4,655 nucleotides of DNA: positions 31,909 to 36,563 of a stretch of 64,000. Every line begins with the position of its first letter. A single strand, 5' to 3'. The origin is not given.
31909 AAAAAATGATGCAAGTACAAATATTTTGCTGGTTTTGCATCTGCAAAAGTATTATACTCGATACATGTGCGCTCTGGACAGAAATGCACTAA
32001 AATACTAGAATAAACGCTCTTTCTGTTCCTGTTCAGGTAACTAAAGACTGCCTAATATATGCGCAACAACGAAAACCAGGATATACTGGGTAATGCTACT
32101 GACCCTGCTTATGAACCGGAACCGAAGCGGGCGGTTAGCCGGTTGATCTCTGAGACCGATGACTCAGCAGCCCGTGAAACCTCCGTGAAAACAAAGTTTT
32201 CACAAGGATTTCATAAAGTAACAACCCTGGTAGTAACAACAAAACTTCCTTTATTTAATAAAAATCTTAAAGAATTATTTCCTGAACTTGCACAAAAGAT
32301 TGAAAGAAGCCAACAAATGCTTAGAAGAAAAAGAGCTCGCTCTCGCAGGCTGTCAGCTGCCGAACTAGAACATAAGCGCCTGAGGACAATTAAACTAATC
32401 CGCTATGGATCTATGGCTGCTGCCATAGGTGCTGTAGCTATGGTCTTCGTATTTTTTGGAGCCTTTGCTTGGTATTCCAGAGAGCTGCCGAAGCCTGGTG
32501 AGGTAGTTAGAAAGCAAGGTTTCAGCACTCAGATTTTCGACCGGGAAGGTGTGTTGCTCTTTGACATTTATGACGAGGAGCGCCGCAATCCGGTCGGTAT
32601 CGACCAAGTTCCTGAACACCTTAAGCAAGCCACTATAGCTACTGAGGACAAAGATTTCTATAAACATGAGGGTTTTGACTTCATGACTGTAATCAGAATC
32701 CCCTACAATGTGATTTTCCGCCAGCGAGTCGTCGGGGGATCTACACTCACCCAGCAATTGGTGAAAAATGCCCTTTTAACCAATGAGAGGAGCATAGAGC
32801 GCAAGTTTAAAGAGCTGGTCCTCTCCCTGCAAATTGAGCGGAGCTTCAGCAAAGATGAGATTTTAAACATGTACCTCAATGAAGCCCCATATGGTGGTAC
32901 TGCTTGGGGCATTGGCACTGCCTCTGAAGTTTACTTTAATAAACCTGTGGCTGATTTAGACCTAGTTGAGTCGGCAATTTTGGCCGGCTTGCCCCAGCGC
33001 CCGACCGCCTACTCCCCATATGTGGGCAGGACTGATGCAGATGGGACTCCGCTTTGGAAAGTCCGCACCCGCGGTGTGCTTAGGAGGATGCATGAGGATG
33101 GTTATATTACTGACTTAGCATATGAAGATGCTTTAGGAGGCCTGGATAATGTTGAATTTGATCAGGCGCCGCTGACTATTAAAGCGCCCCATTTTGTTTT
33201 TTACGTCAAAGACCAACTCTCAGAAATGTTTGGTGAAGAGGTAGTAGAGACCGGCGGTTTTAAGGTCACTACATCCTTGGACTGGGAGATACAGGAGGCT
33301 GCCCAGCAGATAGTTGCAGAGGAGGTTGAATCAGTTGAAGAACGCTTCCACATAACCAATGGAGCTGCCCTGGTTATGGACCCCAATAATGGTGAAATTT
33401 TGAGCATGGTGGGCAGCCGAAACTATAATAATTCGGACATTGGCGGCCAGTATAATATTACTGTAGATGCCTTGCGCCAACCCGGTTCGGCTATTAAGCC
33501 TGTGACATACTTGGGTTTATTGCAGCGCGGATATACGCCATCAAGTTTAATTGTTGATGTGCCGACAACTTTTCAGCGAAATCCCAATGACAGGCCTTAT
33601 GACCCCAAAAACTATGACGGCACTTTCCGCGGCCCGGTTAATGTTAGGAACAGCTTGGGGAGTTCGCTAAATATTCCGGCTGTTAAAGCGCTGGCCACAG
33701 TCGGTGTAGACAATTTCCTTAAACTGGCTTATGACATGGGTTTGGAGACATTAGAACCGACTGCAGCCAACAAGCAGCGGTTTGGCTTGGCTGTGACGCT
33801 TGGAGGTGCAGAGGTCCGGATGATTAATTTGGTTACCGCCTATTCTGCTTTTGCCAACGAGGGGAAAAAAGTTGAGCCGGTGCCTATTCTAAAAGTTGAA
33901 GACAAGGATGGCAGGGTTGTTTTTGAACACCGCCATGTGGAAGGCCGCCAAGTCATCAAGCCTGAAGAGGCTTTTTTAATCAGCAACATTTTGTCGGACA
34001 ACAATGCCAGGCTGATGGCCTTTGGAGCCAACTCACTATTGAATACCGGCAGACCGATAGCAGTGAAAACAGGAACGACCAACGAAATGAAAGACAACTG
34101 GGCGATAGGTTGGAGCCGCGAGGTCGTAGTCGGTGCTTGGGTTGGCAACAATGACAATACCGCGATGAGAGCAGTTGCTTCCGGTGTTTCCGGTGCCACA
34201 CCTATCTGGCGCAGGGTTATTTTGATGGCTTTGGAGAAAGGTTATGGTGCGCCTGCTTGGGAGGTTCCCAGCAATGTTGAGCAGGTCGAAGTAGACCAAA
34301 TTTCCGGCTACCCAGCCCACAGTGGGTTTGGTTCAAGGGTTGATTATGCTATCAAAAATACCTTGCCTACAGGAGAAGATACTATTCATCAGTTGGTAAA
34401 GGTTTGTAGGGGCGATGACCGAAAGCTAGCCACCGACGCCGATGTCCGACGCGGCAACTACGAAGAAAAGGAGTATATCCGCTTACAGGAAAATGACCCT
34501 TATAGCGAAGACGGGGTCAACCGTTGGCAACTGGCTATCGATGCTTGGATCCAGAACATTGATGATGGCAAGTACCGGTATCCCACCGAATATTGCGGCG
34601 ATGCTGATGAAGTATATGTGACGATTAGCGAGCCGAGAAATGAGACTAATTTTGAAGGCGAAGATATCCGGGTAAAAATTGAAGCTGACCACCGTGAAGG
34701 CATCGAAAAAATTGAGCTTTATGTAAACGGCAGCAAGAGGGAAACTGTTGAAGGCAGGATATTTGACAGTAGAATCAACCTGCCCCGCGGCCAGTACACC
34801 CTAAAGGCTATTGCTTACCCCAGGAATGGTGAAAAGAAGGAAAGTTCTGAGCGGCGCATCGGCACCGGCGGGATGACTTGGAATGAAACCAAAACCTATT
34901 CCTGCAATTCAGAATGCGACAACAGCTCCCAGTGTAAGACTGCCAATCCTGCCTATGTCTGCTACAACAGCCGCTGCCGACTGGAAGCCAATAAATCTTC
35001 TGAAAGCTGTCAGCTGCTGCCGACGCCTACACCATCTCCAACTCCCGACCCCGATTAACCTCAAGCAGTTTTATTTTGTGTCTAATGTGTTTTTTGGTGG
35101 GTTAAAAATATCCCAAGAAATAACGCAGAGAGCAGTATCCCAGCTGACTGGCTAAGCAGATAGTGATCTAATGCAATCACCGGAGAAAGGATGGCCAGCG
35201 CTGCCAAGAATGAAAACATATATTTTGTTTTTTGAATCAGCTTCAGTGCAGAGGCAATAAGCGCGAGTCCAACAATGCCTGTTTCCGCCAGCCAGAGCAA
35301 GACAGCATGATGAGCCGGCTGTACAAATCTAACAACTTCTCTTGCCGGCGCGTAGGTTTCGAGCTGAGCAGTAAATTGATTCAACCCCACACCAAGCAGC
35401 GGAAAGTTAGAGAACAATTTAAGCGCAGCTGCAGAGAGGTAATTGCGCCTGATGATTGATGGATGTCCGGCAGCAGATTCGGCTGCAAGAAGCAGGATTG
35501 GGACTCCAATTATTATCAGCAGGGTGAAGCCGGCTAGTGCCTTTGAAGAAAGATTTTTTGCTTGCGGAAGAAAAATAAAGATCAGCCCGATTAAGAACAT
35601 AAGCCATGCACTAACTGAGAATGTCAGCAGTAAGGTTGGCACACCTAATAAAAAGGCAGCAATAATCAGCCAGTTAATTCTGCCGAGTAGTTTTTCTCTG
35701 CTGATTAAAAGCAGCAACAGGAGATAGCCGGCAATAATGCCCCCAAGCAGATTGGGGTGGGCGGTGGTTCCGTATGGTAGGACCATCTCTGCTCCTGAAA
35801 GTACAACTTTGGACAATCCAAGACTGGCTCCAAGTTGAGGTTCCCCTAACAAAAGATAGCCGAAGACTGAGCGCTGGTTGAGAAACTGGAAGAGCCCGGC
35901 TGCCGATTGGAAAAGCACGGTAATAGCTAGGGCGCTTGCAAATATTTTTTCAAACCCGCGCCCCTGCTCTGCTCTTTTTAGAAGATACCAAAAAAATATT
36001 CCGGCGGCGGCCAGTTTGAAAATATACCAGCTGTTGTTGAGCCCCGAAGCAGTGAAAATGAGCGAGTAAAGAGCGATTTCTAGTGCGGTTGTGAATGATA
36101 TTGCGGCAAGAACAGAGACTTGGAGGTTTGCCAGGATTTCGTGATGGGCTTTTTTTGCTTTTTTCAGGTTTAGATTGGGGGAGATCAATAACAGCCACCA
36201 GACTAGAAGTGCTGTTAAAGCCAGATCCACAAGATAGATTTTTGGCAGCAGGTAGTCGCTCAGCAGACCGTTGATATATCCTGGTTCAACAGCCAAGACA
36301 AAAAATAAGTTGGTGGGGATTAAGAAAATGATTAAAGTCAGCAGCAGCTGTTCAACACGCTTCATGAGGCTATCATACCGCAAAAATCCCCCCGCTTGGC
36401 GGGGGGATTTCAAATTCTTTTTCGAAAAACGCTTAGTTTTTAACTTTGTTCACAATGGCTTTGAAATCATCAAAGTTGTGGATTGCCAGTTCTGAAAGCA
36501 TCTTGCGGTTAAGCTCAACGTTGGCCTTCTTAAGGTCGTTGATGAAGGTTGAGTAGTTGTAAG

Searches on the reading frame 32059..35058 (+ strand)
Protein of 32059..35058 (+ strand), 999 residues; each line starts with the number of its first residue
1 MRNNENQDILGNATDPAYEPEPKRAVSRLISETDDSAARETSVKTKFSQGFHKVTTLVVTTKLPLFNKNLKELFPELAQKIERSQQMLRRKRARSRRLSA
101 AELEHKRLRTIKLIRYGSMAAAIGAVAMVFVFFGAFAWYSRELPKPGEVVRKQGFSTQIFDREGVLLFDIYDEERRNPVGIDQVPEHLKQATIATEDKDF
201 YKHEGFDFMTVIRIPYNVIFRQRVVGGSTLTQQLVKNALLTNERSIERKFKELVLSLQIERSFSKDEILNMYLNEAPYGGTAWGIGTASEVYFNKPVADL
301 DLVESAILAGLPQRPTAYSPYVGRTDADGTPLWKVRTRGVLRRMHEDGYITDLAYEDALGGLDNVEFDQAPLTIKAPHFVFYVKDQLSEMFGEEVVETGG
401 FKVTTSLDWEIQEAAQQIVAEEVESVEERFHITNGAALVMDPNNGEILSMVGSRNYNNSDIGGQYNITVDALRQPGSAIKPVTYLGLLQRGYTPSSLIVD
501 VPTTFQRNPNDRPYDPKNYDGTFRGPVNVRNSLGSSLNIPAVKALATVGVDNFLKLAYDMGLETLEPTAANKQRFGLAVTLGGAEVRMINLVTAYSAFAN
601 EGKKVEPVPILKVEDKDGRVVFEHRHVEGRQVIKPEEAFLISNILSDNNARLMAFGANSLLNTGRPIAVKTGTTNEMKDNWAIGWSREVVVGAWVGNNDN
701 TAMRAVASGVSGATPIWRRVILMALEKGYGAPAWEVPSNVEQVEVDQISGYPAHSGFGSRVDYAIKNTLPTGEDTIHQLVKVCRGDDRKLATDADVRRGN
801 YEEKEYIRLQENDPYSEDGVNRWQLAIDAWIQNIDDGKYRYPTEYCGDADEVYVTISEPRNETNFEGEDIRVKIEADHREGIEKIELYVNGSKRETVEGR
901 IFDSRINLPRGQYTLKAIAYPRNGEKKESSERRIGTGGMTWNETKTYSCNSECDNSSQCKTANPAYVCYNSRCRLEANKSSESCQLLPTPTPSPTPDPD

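Call 91: search_protein_families(library=pfam, proteins=[window:32059-35058:+], max_evalue=0.001)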
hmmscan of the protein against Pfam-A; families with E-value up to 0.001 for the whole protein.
window:32059-35058:+ (999 aa): 3 families
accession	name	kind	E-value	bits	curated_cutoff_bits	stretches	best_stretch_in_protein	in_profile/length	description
PF00912.28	Transgly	-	1.9e-55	187.5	27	1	169-344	7-177/178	Transglycosylase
PF00905.27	Transpeptidase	-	1.6e-27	97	22.1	1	435-687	1-266/299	Penicillin binding protein transpeptidase domain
PF17957.7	Big_7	-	1.6e-06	29.1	24.1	1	854-917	3-70/70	Bacterial Ig domain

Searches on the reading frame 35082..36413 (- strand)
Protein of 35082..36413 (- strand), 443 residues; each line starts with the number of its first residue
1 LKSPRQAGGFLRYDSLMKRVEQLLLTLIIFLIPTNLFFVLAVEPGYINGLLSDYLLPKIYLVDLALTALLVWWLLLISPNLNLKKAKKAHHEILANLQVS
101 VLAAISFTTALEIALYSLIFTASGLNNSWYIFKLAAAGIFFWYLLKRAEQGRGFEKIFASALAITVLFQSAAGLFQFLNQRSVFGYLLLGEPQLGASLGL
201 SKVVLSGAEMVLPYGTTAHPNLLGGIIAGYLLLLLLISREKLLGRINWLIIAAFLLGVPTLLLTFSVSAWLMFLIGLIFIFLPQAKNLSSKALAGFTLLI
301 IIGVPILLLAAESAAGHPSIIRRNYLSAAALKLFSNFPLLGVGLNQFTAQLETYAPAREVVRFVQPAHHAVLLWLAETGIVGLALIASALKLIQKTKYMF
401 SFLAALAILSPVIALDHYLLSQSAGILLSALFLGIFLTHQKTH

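Call 91: search_protein_families(library=pfam, proteins=[window:35082-36413:-], max_evalue=0.001)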
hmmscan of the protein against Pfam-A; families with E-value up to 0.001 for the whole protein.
window:35082-36413:- (443 aa): 1 family
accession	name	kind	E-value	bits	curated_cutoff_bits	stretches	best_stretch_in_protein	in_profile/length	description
PF04932.20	Wzy_C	-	2.1e-13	50.7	31.7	1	252-386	1-148/149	O-Antigen ligase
